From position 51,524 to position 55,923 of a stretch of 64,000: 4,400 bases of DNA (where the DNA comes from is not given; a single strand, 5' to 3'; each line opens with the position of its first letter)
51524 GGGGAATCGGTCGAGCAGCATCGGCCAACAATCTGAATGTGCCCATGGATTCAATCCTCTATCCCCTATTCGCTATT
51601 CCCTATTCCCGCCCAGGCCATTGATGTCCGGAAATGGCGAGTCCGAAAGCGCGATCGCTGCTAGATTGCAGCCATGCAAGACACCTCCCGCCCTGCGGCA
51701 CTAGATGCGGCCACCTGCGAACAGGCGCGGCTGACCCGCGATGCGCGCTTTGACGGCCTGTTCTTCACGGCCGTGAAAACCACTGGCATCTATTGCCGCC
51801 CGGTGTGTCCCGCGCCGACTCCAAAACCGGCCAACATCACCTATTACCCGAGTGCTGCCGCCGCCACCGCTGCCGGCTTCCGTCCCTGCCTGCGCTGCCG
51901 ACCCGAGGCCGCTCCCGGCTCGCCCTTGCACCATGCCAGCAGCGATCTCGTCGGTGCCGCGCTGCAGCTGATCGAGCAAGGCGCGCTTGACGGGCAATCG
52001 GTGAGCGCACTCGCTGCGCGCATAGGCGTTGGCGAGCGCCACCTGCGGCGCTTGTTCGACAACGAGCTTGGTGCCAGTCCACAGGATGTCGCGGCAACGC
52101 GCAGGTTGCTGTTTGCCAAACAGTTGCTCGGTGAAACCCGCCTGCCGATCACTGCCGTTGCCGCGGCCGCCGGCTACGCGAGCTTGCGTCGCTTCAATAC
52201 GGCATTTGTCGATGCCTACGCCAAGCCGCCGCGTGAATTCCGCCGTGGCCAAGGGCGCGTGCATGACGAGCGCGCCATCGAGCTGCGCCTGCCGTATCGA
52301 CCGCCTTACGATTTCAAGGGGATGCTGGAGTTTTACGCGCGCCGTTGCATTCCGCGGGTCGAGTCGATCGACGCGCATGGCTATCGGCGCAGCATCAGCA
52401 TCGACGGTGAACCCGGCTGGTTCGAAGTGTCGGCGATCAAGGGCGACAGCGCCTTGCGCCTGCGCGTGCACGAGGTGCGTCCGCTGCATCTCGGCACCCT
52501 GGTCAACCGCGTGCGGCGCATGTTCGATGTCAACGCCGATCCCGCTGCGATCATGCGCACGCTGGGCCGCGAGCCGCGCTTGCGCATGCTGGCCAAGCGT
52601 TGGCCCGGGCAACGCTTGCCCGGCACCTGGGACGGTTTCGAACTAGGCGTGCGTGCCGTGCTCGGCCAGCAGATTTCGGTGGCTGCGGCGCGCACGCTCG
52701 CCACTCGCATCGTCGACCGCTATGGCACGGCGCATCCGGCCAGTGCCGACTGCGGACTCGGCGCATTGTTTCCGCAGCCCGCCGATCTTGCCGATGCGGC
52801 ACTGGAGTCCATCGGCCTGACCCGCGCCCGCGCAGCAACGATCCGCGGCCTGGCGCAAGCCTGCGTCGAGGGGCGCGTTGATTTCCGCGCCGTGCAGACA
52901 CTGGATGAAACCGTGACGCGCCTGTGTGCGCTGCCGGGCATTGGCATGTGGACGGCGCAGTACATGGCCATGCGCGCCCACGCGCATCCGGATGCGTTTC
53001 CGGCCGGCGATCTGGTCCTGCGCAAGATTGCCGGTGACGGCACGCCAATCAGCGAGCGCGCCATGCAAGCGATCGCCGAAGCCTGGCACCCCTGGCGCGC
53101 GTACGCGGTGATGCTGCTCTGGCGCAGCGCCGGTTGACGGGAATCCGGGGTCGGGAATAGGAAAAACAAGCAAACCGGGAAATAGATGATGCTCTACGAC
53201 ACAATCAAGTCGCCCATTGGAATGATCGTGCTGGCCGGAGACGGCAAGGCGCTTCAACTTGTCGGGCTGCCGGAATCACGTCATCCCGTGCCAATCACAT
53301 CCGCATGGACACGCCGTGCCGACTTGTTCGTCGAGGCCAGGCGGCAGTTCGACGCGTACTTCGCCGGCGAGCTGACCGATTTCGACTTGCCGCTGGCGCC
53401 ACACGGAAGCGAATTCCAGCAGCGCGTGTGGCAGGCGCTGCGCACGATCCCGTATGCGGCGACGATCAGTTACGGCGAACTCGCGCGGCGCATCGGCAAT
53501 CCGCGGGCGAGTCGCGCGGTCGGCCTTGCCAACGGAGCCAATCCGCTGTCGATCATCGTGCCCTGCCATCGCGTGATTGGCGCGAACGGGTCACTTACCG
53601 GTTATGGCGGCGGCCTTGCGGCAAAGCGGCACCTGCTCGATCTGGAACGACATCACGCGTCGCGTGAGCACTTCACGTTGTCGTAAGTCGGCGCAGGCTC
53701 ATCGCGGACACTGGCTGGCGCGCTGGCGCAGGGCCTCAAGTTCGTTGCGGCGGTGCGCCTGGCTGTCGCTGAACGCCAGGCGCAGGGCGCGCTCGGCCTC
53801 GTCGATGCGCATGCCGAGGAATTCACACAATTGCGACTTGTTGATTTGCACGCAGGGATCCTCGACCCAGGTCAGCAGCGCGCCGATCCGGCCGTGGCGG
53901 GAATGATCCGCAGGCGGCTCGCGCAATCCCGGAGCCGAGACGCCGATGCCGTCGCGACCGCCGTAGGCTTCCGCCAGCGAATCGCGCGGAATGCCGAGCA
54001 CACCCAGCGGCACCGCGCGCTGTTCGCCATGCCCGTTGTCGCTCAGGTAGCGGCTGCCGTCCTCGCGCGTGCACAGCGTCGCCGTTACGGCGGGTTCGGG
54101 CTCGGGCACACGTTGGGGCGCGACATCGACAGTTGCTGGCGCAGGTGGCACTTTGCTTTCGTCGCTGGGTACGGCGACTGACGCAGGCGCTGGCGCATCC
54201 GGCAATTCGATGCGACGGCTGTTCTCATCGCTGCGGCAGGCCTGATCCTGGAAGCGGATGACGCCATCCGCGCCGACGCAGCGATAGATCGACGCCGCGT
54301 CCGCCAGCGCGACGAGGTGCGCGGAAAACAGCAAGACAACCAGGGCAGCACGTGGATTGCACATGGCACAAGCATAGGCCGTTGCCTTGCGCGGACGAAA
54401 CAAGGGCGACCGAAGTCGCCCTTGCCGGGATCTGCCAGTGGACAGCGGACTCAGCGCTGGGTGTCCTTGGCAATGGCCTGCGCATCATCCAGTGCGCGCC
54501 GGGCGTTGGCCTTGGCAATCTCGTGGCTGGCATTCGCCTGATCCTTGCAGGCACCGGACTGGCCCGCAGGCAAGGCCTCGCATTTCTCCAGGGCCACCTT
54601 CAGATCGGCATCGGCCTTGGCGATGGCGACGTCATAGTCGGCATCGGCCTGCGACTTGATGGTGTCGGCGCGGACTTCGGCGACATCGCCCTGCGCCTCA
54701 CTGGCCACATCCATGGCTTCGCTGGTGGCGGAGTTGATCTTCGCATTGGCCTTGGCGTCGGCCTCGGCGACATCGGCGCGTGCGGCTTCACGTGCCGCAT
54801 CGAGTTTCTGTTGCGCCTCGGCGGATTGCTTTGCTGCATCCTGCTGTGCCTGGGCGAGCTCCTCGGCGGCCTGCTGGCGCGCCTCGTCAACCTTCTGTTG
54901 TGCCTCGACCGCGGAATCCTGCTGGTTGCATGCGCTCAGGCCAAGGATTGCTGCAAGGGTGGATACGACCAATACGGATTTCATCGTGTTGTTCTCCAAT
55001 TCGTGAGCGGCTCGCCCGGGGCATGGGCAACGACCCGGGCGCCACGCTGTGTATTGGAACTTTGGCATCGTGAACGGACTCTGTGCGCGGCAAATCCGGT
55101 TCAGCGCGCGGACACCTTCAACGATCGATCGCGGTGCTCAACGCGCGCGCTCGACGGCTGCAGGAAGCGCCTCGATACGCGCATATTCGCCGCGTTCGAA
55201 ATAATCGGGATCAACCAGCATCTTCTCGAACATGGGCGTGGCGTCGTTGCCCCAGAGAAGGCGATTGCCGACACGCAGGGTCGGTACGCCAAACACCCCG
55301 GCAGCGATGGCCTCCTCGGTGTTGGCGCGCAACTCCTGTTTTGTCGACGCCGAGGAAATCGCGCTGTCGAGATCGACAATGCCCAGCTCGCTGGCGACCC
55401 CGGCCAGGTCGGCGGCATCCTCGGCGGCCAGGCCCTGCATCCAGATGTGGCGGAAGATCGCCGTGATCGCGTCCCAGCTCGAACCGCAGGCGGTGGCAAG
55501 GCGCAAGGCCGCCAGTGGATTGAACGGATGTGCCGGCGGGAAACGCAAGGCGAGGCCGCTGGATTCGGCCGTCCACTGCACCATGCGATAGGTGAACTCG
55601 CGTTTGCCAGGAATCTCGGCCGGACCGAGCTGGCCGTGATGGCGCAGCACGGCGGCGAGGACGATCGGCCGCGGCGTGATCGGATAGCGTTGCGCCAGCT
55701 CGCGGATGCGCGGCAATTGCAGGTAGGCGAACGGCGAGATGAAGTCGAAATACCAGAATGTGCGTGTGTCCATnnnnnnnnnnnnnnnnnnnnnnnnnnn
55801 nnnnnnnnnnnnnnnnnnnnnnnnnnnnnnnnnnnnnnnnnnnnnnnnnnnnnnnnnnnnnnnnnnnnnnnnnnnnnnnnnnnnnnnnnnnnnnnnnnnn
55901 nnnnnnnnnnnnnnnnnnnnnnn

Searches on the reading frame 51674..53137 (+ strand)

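Call 15: search_protein_families(library=pfam, proteins=[window:51674-53137:+], max_evalue=0.001)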
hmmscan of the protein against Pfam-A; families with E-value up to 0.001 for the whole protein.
window:51674-53137:+ (487 aa): 5 families
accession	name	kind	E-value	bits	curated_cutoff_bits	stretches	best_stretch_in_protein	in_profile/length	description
PF06029.17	AlkA_N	-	6e-36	123.7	26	1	204-320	2-118/118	AlkA N-terminal domain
PF02805.21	Ada_Zn_binding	-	1.3e-28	99.3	23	1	15-78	2-65/65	Metal binding domain of Ada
PF12833.13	HTH_18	-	3.1e-21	75.9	33.6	1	113-191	1-79/80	Helix-turn-helix domain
PF00730.31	HhH-GPD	-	4e-10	40.4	26.2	1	326-474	1-106/108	HhH-GPD superfamily base excision DNA repair protein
PF00165.29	HTH_AraC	-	3.3e-05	24.3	26.6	0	106-137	7-38/42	Bacterial regulatory helix-turn-helix proteins, AraC family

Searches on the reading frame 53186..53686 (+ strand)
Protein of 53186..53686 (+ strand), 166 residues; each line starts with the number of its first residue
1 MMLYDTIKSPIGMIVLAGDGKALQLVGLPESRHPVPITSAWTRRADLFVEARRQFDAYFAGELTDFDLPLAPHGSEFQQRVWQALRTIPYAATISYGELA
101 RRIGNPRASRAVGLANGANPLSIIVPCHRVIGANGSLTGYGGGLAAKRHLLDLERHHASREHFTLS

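Call 15: search_protein_families(library=pfam, proteins=[window:53186-53686:+], max_evalue=0.001)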
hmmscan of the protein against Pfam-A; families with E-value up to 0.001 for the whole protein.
window:53186-53686:+ (166 aa): 2 families
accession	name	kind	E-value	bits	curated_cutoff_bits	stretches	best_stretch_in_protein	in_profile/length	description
PF01035.26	DNA_binding_1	-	4.1e-36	123.1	27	1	76-155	1-80/81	6-O-methylguanine DNA methyltransferase, DNA binding domain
PF02870.21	Methyltransf_1N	-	1.7e-11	44.9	21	1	2-72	1-71/71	6-O-methylguanine DNA methyltransferase, ribonuclease-like domain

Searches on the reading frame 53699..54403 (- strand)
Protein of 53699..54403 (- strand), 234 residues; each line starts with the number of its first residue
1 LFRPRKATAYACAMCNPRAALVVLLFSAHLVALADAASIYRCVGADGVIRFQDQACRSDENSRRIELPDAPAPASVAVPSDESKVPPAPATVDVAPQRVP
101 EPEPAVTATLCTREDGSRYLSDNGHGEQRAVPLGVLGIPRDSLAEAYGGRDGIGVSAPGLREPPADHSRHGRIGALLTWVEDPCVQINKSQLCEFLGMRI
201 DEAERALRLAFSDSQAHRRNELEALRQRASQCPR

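Call 15: search_protein_families(library=pfam, proteins=[window:53699-54403:-], max_evalue=0.001)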
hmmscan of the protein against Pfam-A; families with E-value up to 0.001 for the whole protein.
window:53699-54403:- (234 aa): 1 family
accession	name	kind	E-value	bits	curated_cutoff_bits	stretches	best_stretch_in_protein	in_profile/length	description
PF13511.11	DUF4124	-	8.2e-09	36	22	1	30-75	5-50/56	Domain of unknown function (DUF4124)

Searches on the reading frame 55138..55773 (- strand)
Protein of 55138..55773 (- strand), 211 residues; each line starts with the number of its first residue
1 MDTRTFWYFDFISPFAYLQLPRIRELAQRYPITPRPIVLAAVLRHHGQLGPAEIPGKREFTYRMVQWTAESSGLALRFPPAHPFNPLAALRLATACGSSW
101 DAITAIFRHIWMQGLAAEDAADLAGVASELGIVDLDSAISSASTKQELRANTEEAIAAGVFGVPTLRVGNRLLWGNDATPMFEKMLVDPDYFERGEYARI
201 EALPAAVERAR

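Call 15: search_protein_families(library=pfam, proteins=[window:55138-55773:-], max_evalue=0.001)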
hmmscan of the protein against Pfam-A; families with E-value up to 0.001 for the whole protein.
window:55138-55773:- (211 aa): 1 family
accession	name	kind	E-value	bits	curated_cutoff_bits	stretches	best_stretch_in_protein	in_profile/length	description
PF01323.26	DSBA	-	1e-30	107.4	25.6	1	8-186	5-190/191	DSBA-like thioredoxin domain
